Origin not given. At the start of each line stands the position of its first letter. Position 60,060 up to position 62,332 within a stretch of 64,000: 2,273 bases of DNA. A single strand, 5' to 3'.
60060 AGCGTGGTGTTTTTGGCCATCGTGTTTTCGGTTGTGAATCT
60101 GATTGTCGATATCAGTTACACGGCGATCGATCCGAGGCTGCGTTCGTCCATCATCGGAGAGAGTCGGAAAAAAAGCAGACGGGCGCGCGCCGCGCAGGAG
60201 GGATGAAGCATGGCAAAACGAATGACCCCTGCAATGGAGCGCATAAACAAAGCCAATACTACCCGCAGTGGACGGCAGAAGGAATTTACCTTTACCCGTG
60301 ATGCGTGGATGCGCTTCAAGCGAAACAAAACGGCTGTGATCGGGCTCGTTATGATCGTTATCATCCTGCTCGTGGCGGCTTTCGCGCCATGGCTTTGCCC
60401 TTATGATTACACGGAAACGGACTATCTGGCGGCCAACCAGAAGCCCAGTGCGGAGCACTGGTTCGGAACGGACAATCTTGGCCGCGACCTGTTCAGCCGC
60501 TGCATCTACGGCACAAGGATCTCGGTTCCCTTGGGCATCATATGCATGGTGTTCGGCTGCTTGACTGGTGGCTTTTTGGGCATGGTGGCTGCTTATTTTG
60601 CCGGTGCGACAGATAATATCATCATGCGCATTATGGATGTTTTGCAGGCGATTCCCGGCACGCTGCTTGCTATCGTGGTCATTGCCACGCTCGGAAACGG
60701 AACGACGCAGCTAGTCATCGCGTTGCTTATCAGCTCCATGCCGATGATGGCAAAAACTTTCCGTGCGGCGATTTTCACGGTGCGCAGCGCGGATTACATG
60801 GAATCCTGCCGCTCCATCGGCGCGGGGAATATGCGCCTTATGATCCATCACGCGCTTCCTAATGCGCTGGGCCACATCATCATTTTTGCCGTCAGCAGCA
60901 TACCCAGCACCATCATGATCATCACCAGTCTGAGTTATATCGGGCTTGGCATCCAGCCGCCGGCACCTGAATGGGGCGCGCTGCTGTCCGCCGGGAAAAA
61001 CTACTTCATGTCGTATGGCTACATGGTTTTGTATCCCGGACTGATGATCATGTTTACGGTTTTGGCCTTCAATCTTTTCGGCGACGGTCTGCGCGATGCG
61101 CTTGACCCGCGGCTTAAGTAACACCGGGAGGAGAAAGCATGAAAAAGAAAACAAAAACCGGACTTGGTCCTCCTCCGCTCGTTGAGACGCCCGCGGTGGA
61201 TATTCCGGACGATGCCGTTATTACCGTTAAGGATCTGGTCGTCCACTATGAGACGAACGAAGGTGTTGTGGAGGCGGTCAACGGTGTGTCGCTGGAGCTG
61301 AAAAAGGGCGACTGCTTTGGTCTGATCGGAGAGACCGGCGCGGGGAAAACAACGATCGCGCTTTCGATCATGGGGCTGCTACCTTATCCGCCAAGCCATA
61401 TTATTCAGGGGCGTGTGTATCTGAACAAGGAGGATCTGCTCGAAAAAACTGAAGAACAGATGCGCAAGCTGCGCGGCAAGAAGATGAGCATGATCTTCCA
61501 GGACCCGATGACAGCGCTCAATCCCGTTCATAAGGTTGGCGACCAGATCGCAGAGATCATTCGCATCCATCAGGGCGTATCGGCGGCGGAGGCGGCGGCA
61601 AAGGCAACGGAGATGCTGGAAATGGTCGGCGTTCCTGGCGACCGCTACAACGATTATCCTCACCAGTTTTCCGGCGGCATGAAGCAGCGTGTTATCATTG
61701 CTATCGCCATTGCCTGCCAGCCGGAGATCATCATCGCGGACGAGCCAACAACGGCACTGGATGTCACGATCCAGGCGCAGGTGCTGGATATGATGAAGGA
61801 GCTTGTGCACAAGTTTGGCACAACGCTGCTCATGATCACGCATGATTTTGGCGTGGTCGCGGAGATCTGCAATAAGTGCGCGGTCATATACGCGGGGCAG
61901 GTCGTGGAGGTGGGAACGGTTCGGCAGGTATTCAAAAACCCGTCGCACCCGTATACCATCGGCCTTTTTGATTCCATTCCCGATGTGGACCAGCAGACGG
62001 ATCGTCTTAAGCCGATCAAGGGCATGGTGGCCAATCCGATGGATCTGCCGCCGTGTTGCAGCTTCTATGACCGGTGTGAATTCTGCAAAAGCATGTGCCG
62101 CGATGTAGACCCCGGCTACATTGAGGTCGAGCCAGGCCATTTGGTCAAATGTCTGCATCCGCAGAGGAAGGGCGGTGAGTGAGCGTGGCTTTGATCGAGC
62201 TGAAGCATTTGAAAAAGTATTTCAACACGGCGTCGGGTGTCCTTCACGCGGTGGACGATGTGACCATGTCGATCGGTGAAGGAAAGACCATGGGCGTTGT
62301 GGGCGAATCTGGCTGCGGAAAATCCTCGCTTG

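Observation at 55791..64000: Compositionally distinct LysR / TRASH / AprAB-like oxidoreductase / peptide-ABC locus of unknown substrate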

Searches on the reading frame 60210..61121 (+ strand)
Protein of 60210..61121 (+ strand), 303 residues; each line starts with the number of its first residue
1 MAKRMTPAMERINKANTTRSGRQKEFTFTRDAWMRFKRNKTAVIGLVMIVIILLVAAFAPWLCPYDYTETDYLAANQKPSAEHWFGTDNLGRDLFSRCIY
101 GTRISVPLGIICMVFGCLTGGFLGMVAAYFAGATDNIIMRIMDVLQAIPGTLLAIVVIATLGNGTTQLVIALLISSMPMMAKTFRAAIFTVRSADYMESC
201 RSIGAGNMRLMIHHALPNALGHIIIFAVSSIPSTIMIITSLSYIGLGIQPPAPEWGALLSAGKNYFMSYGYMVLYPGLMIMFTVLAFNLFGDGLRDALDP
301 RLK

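Call 3: search_protein_families(library=pfam, proteins=[window:60210-61121:+], max_evalue=0.01)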
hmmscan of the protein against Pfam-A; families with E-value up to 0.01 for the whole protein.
window:60210-61121:+ (303 aa): 2 families
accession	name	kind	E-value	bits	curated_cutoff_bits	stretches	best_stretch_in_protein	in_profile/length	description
PF00528.27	BPD_transp_1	-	2.4e-27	96.3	26.4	1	120-303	1-183/184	Binding-protein-dependent transport system inner membrane component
PF12911.12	OppC_N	-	5.1e-21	74.7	23.9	1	27-79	1-53/53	N-terminal TM domain of oligopeptide transport permease C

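Call 7: search_protein_families(library=ncbifam, proteins=[window:60210-61121:+], max_evalue=0.001)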
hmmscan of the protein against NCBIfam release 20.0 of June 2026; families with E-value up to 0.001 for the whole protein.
window:60210-61121:+ (303 aa): 18 families
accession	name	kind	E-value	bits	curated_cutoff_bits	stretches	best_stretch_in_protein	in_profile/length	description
NF011662.0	PRK15082.1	equivalog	1.9e-86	290.2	484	1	22-303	19-301/303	glutathione ABC transporter permease GsiD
NF045476.1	Opp4C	equivalog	8e-83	277.9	350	1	30-301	4-278/278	oligopeptide ABC transporter permease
NF045473.1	Opp1C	equivalog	2.8e-80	269.6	350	1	37-302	2-267/267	nickel/cobalt ABC transporter permease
NF008160.0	PRK10913.1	equivalog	1.5e-75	254.4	483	1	22-303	12-299/300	dipeptide ABC transporter permease DppC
NF045474.1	Opp2C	equivalog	8.8e-75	251.3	300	1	66-299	3-236/236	nickel transporter permease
NF007376.0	PRK09881.1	equivalog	8e-74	248.3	434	1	13-302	5-293/298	D,D-dipeptide ABC transporter permease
TIGR02790.1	nickel_nikC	equivalog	3.4e-73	246.4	358.45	1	43-299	2-258/258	nickel ABC transporter permease subunit NikC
NF045475.1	Opp3C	equivalog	9.9e-72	241.8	450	2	80-303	105-328/328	oligopeptide ABC transporter permease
NF007738.0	PRK10417.1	equivalog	1.5e-65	221.4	335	1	37-302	6-271/277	nickel ABC transporter permease subunit NikC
NF047573.1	opine_perm_CntC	exception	3.7e-62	210.1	440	1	35-302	4-271/271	staphylopine uptake ABC transporter permease subunit CntC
NF011935.0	PRK15406.1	equivalog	7e-58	196.7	433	1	28-301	25-300/302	oligopeptide ABC transporter permease OppC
NF043080.1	MMSYN1_0166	equivalog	2e-48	164.9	370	1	22-302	20-305/307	oligopeptide ABC transporter permease OppC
NF011691.0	PRK15111.1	equivalog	4.2e-44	151.3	379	1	27-299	14-292/296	putrescine export ABC transporter permease SapC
NF011596.0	PRK15021.1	subfamily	6.8e-29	101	439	1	77-301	115-338/341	microcin C ABC transporter permease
TIGR01097.1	PhnE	equivalog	5.7e-11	42.4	216.7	1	51-227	13-188/252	phosphonate ABC transporter, permease protein PhnE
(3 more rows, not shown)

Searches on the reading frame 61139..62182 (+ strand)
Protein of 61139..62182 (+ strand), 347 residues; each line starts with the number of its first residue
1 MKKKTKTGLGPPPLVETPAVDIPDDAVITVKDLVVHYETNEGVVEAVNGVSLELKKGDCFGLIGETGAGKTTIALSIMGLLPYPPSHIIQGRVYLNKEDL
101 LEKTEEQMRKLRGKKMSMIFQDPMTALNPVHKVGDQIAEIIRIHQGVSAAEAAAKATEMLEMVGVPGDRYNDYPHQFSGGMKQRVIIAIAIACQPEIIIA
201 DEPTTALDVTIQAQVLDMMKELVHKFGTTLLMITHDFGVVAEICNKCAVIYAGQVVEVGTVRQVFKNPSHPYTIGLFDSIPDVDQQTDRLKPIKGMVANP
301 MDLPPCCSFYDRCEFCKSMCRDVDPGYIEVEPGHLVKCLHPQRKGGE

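Call 3: search_protein_families(library=pfam, proteins=[window:61139-62182:+], max_evalue=0.01)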
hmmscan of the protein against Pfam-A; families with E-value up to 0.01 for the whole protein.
window:61139-62182:+ (347 aa): 3 families
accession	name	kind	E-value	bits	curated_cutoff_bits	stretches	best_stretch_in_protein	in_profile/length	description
PF00005.33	ABC_tran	-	1.7e-28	100.4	25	1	48-205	2-137/137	ABC transporter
PF08352.17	oligo_HPY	-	4.2e-20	72.3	27.1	1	256-320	1-65/65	Oligopeptide/dipeptide transporter, C-terminal region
PF13304.12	AAA_21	-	2.4e-05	25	27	1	165-237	226-300/304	AAA domain, putative AbiEii toxin, Type IV TA system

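Call 7: search_protein_families(library=ncbifam, proteins=[window:61139-62182:+], max_evalue=0.001)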
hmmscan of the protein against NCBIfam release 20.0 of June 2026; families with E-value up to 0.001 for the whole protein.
window:61139-62182:+ (347 aa): 186 families (the best 25 are shown)
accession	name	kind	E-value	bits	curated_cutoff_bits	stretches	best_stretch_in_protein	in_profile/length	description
NF007010.1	PRK09473.1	subfamily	9.8e-106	353.1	575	1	28-341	2-314/318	oligopeptide ABC transporter ATP-binding protein OppD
NF008246.0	PRK11022.1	equivalog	3.7e-97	325.3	541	1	26-345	2-321/326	dipeptide ABC transporter ATP-binding protein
NF043079.1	MMSYN1_0167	equivalog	2.2e-92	310.7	740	2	103-337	295-531/561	oligopeptide ABC transporter ATP-binding protein OppD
NF007613.0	PRK10261.1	equivalog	1.4e-83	281.4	1077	1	23-284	8-276/623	glutathione ABC transporter ATP-binding protein GsiA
NF008453.0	PRK11308.1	subfamily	1.9e-79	267.3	408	1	25-340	10-325/334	dipeptide ABC transporter ATP-binding protein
NF011713.0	PRK15134.1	equivalog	4e-78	263.3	834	1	26-284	4-264/529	microcin C ABC transporter ATP-binding protein YejF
NF011659.0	PRK15079.1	equivalog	2e-72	243.7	540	1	34-340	27-330/334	murein tripeptide/oligopeptide ABC transporter ATP binding protein OppF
TIGR02770.1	nickel_nikD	equivalog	1.8e-70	236.9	318.7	1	47-276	2-225/230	nickel import ATP-binding protein NikD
NF043071.1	DppF_dipep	equivalog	2.4e-68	231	660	1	37-339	23-325/331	dipeptide ABC transporter ATP-binding subunit DppF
NF047576.1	opine_ATP_CntF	equivalog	3.8e-67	226.3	385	1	27-284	2-257/264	staphylopine uptake ABC transporter ATP-binding protein CntF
NF047578.1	opine_ATP_CntD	equivalog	2e-66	223.9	380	1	27-284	2-257/266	staphylopine uptake ABC transporter ATP-binding protein CntD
NF043078.1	MMSYN1_0168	equivalog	3.3e-63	214.3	800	2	157-288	474-605/649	oligopeptide ABC transporter ATP-binding protein OppF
NF011674.0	PRK15093.1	equivalog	9e-59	199.2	627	1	27-341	3-324/330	putrescine export ABC transporter ATP-binding protein SapD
TIGR02769.1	nickel_nikE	equivalog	1.5e-53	182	332.55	1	30-265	5-239/265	nickel import ATP-binding protein NikE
NF007739.0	PRK10419.1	subfamily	3e-49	167.9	354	1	29-263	5-238/268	nickel ABC transporter ATP-binding protein NikE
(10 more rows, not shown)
